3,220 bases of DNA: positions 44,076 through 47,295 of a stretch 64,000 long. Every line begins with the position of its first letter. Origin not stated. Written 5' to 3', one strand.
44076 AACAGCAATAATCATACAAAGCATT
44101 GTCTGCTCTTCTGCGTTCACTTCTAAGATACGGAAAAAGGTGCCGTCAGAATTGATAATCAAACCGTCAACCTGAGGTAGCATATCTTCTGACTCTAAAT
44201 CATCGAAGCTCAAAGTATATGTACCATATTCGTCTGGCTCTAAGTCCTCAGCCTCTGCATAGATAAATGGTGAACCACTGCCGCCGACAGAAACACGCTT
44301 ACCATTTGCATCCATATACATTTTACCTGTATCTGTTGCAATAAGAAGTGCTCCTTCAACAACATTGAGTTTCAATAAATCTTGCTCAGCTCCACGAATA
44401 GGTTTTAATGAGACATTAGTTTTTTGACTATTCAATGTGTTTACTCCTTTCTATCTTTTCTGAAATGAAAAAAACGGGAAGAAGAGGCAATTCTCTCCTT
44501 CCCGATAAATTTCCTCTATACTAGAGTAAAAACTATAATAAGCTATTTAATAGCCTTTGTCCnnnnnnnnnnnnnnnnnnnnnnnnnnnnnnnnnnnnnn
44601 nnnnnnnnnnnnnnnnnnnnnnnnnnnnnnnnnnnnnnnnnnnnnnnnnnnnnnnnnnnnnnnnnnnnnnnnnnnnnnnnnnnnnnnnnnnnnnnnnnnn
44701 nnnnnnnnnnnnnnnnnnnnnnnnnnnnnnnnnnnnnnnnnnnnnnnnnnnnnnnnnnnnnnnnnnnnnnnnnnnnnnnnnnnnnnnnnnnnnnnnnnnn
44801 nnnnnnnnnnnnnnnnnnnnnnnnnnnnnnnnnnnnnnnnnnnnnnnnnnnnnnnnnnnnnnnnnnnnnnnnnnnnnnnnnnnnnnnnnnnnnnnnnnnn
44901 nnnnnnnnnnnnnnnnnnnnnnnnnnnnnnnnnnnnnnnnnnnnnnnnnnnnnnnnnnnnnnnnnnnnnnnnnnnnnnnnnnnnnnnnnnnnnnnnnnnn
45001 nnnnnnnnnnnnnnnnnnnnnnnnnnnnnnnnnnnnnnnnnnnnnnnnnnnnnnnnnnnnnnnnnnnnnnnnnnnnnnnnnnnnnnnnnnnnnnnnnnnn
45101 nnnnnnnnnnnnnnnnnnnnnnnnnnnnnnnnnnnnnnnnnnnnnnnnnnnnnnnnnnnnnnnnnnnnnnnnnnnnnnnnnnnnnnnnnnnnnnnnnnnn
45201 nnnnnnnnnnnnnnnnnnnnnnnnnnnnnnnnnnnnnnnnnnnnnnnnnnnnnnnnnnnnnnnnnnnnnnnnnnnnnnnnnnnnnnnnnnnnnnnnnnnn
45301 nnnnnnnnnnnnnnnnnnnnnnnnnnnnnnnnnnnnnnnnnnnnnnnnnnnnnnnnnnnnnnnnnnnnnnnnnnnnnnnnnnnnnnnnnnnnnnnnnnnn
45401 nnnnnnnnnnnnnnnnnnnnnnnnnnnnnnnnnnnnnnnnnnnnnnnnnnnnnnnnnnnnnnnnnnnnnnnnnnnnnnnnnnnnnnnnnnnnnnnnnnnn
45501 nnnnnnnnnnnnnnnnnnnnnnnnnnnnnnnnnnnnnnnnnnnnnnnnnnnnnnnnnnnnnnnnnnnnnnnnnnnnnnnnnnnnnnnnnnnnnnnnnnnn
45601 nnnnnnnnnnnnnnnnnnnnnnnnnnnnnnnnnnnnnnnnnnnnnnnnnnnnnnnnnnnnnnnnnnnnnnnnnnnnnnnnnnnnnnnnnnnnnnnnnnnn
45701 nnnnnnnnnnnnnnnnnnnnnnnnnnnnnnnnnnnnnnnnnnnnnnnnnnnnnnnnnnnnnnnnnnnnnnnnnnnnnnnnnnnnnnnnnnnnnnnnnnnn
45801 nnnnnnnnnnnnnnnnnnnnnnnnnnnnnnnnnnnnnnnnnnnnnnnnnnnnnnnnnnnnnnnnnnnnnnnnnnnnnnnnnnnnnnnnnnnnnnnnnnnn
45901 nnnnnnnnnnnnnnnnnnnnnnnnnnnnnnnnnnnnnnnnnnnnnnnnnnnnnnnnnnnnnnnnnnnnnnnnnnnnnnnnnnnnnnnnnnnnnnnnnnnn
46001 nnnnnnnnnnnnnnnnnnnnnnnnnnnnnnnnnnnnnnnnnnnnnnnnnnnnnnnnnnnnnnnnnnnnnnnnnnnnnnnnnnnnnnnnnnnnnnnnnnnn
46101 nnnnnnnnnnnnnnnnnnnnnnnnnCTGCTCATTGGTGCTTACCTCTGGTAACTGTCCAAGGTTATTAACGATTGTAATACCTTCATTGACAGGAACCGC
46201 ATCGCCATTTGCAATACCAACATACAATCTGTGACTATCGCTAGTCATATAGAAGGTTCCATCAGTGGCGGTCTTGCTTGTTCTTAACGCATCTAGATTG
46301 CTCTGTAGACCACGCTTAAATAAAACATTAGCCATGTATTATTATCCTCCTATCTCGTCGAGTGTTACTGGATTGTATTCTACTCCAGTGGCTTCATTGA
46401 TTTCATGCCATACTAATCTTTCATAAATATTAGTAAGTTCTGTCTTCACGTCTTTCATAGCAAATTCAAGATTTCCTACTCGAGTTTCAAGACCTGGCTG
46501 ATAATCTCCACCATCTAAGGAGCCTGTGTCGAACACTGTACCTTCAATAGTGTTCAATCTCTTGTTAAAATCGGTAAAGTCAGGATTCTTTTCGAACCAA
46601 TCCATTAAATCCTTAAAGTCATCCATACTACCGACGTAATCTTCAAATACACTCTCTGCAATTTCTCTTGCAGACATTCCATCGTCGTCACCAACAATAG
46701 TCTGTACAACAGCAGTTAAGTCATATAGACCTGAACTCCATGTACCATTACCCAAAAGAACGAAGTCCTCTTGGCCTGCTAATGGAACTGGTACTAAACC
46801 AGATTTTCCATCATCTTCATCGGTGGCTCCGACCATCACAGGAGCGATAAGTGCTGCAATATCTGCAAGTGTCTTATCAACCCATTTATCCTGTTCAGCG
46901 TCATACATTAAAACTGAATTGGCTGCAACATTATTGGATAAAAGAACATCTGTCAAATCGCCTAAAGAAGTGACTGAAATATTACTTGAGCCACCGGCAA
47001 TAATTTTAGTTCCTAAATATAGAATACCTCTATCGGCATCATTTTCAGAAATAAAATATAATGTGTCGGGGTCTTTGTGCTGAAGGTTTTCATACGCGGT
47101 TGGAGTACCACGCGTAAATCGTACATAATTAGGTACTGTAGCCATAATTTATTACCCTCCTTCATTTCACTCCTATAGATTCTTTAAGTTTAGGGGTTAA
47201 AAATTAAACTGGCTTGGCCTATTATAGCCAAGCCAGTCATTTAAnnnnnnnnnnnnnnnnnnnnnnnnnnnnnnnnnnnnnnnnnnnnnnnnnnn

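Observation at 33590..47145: Four fibre genes share a HylP-like N-terminal anchor motif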

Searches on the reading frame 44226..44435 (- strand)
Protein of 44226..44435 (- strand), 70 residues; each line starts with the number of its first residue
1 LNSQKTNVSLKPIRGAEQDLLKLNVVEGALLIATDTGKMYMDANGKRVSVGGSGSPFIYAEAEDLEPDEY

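Call 6: search_protein_families(library=pfam, proteins=[window:44226-44435:-], max_evalue=10)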
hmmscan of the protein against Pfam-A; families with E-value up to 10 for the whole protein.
seq(70 aa): 0 families

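Call 7: search_protein_families(library=phrogs, proteins=[window:44226-44435:-], max_evalue=10)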
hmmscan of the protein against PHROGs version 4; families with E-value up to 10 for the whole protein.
seq(70 aa): 1 family
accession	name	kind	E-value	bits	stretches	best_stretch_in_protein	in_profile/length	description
phrog_7004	-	unknown function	0.18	12.8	1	16-46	74-104/130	-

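Call 64: search_protein_families(library=pfam, alignment_id=A6, max_evalue=1)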
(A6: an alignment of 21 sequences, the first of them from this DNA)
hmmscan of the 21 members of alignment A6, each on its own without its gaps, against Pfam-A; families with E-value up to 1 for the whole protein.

A. member 1, seq(63 aa): 0 families

B. families by the number of members that match (of 21 scanned): 5 families
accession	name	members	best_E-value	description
PF20067.5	SSL_N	3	0.12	Strictosidine synthase-like, N-terminal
PF15911.12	Beta-prop_WDR19_2nd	1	0.058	WDR19 second beta-propeller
PF12724.12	Flavodoxin_5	1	0.081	Flavodoxin domain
PF18454.7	Mtd_N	1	0.11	Major tropism determinant N-terminal domain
PF17200.10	sCache_2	1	0.2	Single Cache domain 2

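Call 65: search_solved_structures(query=A6, max_evalue=10)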
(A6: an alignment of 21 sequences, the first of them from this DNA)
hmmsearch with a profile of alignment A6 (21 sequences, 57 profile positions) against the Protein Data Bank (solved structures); distinct sequences matched with E-value up to 10: 4.
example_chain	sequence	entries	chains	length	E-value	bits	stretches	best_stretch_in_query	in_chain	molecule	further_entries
2ebs_A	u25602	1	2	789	0.14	15.4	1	12-48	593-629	Oligoxyloglucan reducing end-specific cellobiohydrolase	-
1sqj_A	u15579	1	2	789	0.14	15.3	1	12-48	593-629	oligoxyloglucan reducing-end-specific cellobiohydrolase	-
9f8e_A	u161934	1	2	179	0.17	15.1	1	14-45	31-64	S-layer protein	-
7q1y_A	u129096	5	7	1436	1.3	12.3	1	4-37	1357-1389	Alpha-2-macroglobulin-like protein 1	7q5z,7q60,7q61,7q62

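Call 107: search_protein_families(library=ncbifam, proteins=[window:44226-44435:-], max_evalue=10)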
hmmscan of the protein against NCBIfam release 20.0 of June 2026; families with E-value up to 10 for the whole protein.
seq(70 aa): 0 families

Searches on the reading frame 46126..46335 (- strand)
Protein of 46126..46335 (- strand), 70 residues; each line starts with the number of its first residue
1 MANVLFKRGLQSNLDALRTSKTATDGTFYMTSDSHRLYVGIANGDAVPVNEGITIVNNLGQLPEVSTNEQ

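Call 6: search_protein_families(library=pfam, proteins=[window:46126-46335:-], max_evalue=10)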
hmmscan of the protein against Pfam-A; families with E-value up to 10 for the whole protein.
seq(70 aa): 1 family
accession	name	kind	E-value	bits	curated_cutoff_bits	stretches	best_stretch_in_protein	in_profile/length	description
PF17890.6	WW_like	-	0.21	12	37.8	1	29-50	5-26/53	Peptidoglycan hydrolase LytB WW-like domain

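Call 7: search_protein_families(library=phrogs, proteins=[window:46126-46335:-], max_evalue=10)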
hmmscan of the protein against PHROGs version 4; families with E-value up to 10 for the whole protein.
seq(70 aa): 1 family
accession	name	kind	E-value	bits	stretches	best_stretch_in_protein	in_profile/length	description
phrog_35135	-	unknown function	0.077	13.6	1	33-62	15-42/64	-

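Call 107: search_protein_families(library=ncbifam, proteins=[window:46126-46335:-], max_evalue=10)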
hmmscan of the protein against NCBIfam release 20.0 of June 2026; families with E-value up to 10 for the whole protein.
seq(70 aa): 0 families

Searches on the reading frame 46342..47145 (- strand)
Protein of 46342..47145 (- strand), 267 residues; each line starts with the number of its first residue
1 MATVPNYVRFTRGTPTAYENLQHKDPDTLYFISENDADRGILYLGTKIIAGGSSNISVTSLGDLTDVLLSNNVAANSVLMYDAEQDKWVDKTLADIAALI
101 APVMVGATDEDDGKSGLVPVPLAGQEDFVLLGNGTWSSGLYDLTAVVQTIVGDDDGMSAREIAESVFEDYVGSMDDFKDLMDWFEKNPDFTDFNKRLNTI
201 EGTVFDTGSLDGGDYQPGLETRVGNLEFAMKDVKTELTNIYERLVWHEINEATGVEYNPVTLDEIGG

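Call 4: search_protein_families(library=pfam, proteins=[window:46342-47145:-], max_evalue=1)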
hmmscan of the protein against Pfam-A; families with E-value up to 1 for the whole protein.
window:46342-47145:- (267 aa): 1 family
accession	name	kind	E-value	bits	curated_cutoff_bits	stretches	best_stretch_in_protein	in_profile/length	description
PF24243.1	Phage_tail_C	-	0.013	15.3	23.7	1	11-32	4-25/26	Phage tail tip domain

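Call 5: search_protein_families(library=phrogs, proteins=[window:46342-47145:-], max_evalue=0.01)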
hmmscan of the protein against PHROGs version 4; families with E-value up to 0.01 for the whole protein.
window:46342-47145:- (267 aa): 3 families
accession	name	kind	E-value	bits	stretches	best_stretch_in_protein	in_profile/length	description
phrog_4302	-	unknown function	6.8e-05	22.8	1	92-138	204-252/499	-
phrog_32863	-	unknown function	0.0041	18.2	0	221-249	10-38/63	-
phrog_13853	-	unknown function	0.0048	17.9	0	54-91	22-58/151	-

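Call 36: find_homologous_proteins(query=window:46342-47145:-, max_evalue=0.001)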
Query window:46342-47145:- (267 aa): 33 proteins with E <= 0.001 among 835 candidates.
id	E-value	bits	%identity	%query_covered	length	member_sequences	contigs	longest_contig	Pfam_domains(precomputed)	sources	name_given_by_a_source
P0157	1.8e-173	593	100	100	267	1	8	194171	-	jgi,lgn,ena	jgi:hypothetical protein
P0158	2.1e-152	524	88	100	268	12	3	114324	-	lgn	-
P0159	6.2e-150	516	86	100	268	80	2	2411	-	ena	-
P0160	1.6e-144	498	85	100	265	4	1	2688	-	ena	-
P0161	3.0e-139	481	81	100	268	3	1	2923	-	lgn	-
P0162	1.1e-110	387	71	94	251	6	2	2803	-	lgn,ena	-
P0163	1.5e-110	387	70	94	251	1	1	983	-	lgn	-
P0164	1.4e-108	380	65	95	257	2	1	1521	-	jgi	jgi:hypothetical protein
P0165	1.3e-107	377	67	94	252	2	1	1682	-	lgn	-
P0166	2.3e-107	376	69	94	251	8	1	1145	-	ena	-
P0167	2.9e-106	373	69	94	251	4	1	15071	-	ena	-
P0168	3.2e-106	372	68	94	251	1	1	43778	PF24243.2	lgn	-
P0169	2.2e-103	363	66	93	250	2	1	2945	-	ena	-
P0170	2.3e-102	360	66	93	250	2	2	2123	-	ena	-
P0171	5.0e-102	359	64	95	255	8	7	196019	-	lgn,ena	-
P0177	1.4e-56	210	48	92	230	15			PF24243.2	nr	nr:MAG TPA: hypothetical protein [Caudoviricetes sp.]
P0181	3.4e-48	182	43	88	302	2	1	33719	-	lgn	-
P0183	9.6e-46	174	40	93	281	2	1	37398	-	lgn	-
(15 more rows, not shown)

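Call 43: find_encoding_contigs(protein=window:46342-47145:-, flank=10000, max_places=4)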
Protein window:46342-47145:- (267 aa): 10 contigs read that carry it; 4 places shown.
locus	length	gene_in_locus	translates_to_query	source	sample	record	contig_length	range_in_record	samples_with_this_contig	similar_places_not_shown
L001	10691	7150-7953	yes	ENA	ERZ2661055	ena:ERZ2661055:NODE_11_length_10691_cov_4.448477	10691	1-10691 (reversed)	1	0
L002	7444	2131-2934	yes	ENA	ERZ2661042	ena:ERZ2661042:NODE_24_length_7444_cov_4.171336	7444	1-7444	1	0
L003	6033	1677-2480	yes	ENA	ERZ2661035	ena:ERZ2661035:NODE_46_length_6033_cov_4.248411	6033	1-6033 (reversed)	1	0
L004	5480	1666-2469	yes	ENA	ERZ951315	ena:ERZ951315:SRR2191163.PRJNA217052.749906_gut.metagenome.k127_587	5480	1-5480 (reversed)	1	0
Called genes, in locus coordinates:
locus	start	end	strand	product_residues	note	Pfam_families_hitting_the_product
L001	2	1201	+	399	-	?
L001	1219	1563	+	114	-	-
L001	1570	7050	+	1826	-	PF03406:Phage_fiber_2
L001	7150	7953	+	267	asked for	-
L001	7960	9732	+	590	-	-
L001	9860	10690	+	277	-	?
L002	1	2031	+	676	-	?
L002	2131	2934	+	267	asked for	-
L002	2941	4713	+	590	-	-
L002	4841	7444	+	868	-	?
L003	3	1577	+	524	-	?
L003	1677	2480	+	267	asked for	-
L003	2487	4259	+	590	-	-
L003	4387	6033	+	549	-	?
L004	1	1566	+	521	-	?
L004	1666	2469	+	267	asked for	-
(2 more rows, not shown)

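Call 53: find_encoding_contigs(protein=P0171, flank=10000, max_places=2)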
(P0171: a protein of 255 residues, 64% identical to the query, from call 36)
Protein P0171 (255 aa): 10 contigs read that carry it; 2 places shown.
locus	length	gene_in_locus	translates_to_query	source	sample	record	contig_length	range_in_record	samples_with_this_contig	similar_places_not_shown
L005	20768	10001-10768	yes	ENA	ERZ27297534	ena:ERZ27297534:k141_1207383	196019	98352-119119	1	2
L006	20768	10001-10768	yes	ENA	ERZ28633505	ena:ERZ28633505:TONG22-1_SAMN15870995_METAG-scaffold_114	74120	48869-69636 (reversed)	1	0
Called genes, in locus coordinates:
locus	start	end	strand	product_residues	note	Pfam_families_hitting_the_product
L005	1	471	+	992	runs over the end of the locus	-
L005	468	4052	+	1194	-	-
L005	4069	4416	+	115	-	-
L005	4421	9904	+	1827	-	PF03406:Phage_fiber_2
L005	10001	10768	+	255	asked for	-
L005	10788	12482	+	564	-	-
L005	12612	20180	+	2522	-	PF13306:LRR_5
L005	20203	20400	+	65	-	-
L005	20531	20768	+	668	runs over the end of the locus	-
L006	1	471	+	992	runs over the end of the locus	-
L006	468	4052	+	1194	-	-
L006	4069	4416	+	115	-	-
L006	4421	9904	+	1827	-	PF03406:Phage_fiber_2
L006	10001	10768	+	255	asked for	-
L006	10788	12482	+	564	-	-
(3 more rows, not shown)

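Call 54: find_encoding_contigs(protein=P0183, flank=10000, max_places=2)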
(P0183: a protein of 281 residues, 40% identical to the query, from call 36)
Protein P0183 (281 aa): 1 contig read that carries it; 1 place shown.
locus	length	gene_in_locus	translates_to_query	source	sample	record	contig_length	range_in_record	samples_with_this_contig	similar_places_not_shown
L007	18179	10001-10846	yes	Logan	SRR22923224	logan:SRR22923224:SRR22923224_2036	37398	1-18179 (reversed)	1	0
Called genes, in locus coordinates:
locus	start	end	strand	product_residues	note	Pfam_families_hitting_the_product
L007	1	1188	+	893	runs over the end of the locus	-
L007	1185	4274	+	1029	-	-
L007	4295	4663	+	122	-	-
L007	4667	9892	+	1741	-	-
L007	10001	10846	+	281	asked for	-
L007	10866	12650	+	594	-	-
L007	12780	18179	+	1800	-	?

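Call 55: find_encoding_contigs(protein=P0181, flank=10000, max_places=2)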
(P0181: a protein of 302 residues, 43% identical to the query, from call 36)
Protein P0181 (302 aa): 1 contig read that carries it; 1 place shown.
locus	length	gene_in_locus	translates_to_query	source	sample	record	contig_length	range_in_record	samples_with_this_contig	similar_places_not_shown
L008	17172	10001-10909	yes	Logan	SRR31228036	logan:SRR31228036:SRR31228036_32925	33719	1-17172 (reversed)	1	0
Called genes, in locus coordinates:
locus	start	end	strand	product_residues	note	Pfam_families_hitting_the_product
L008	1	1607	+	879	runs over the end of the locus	-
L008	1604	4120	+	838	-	-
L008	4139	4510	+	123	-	-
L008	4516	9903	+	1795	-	-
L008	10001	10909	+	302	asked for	-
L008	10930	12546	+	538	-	-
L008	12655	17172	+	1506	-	?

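Call 69: search_protein_families(library=pfam, alignment_id=A7, max_evalue=1)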
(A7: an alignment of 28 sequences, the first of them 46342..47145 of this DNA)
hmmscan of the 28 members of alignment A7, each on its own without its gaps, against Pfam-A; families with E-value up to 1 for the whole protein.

A. member 1, window:46342-47145:- (267 aa): 1 family
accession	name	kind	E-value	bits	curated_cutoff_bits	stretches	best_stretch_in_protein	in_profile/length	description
PF24243.1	Phage_tail_C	-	0.013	15.3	23.7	1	11-32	4-25/26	Phage tail tip domain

B. families by the number of members that match (of 28 scanned): 46 families (the first 25 are shown)
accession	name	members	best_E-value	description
PF24243.1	Phage_tail_C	25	8.7e-06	Phage tail tip domain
PF00598.24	Flu_M1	4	0.013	Influenza Matrix protein (M1)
PF21205.3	Rep3_C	4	0.037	Initiator Rep protein, WH2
PF07533.21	BRK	4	0.05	BRK domain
PF04513.17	Baculo_PEP_C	3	0.0033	Baculovirus polyhedron envelope protein, PEP, C terminus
PF14783.12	BBS2_Mid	2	0.03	Ciliary BBSome complex subunit 2, middle region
PF10473.14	CENP-F_leu_zip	2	0.03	Leucine-rich repeats of kinetochore protein Cenp-F/LEK1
PF05377.16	FlaC_arch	2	0.046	Flagella accessory protein C (FlaC)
PF08463.15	EcoEI_R_C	2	0.062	EcoEI R protein C-terminal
PF18371.6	FAD_SOX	2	0.11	Flavin adenine dinucleotide (FAD)-dependent sulfhydryl oxidase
PF18572.7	T6PP_N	2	0.16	Trehalose-6-phosphate phosphatase N-terminal helical bundle domain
PF08702.15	Fib_alpha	1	0.00099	Fibrinogen alpha/beta chain family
PF12700.13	HlyD_2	1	0.0023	HlyD family secretion protein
PF25762.1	HAUS1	1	0.0028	HAUS augmin-like complex subunit 1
PF07921.17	Fibritin_C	1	0.0062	Fibritin C-terminal region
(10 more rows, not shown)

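Call 72: predict_structure(alignment_id=A7)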
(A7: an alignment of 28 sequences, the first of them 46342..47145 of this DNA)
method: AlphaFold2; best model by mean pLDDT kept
length: 267 residues; sequences in the alignment: 28
mean_pLDDT: 67.1   pTM: 0.25
mean pLDDT of the five models: 67.1, 64.3, 64.0, 61.8, 61.1
residues with pLDDT >= 90: 0; 70-90: 136; 50-70: 100; < 50: 31
segments of 3 or more residues with pLDDT < 50: 1-6, 52-70, 262-267
pLDDT, mean of each block of 10 residues (from residue 1): 48 79 77 74 73 39 41 64 77 72 73 74 78 74 64 68 69 65 61 66 78 80 74 67 61 67 40
secondary structure, 60 per line:
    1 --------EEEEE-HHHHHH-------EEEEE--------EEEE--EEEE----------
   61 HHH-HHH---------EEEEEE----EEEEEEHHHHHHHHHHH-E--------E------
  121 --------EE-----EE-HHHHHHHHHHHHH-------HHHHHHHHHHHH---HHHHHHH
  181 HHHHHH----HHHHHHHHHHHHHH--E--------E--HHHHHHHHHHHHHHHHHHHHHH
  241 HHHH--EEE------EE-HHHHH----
elements in order: E9-13 H15-20 E28-32 E41-44 E47-50 E77-82 E87-92 H93-103 H139-151 H159-170 H174-186 H191-204 H219-244 E247-249 H259-263
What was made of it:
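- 46996..47145 (-): N-terminal domain (aa 1-50) of the 267-aa protein (gene 46342-47145). It is the divergent member, with a PF24243-type motif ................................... The AF2 model shows E9-13, H15-20, E28-32, E41-44, E47-50 (call 72).
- The 267-aa protein is short, and its C-terminal half is predicted helical (call 72), as an adaptor might be.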

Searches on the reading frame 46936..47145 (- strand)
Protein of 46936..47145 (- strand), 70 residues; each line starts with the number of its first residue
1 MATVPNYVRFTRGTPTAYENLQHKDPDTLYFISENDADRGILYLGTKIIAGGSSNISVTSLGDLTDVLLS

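Call 6: search_protein_families(library=pfam, proteins=[window:46936-47145:-], max_evalue=10)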
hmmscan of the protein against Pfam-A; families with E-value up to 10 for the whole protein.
seq(70 aa): 1 family
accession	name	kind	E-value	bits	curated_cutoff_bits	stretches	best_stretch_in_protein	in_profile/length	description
PF24243.1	Phage_tail_C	-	0.0016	18.2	23.7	1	10-32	3-25/26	Phage tail tip domain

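Call 7: search_protein_families(library=phrogs, proteins=[window:46936-47145:-], max_evalue=10)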
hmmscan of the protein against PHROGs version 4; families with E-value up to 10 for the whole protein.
seq(70 aa): 1 family
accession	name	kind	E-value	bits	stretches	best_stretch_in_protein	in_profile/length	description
phrog_1560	-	unknown function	0.21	13.2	1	16-33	45-62/63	-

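Call 107: search_protein_families(library=ncbifam, proteins=[window:46936-47145:-], max_evalue=10)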
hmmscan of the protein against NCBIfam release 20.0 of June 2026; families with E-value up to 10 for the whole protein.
seq(70 aa): 0 families
